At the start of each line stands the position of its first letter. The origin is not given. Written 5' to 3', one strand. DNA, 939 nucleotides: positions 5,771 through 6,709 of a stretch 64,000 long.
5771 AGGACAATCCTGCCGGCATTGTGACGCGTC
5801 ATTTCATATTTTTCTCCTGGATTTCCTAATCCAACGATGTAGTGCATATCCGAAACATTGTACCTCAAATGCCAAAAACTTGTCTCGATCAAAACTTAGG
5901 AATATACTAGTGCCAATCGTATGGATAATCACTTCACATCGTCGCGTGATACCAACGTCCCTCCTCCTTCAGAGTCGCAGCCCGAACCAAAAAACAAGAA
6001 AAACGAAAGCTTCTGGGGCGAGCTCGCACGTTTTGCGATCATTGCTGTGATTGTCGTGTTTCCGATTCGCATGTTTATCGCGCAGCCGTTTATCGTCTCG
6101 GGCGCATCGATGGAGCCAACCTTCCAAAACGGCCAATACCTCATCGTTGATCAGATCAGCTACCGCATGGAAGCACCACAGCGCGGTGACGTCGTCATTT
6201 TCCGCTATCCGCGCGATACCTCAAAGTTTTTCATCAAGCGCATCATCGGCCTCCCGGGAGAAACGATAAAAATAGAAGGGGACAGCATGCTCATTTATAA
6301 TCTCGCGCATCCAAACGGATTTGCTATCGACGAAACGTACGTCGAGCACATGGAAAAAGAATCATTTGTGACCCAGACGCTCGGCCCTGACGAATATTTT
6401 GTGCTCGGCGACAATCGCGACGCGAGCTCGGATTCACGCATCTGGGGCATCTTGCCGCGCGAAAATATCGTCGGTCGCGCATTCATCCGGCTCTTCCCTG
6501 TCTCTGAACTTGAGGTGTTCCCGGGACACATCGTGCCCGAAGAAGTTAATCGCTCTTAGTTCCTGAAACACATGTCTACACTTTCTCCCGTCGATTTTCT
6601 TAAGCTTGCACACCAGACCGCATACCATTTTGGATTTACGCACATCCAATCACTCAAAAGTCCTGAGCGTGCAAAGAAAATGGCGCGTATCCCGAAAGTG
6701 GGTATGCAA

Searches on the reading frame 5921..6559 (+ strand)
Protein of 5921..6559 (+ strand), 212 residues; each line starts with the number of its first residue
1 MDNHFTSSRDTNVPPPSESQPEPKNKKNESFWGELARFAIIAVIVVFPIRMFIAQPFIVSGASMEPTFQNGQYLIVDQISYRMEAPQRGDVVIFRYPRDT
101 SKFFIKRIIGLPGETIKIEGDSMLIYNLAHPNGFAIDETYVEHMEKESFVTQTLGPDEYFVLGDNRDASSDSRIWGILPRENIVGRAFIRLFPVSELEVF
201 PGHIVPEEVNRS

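Call 8: search_protein_families(library=ncbifam, proteins=[window:5921-6559:+], max_evalue=0.01)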
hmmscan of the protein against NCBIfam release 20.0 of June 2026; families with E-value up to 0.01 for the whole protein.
window:5921-6559:+ (212 aa): 7 families
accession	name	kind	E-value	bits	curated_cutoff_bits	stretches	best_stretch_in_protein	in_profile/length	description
TIGR02227.1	sigpep_I_bact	equivalog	9.7e-44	149.1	47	1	38-194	4-161/162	signal peptidase I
NF008114.0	PRK10861.1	equivalog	4.6e-27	95.1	277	2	25-118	53-158/324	signal peptidase I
TIGR02754.1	sod_Ni_protease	equivalog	1.9e-16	60.3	63.25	2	59-121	3-65/90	nickel-type superoxide dismutase maturation protease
TIGR02228.1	sigpep_I_arch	equivalog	8.8e-10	38.7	51.85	1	38-111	12-85/158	signal peptidase I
TIGR02771.1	TraF_Ti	equivalog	3e-09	36.6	100.25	1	56-187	35-165/171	conjugative transfer signal peptidase TraF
NF010459.0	PRK13884.1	subfamily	0.00018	21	156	1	84-184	69-169/178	conjugal transfer peptidase TraF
NF046067.1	SigPepSipWBacil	equivalog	0.0019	17.8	190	1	59-111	43-92/189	signal peptidase I SipW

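Call 9: search_protein_families(library=pfam, proteins=[window:5921-6559:+], max_evalue=0.01)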
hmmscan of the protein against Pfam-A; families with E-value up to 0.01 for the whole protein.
window:5921-6559:+ (212 aa): 2 families
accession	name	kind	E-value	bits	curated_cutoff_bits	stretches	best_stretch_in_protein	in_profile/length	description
PF10502.14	Peptidase_S26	-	1.6e-46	158.8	22.9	1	34-191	3-167/168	Signal peptidase, peptidase S26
PF00717.28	Peptidase_S24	-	1.1e-06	28.8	23.3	1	59-117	40-90/116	Peptidase S24-like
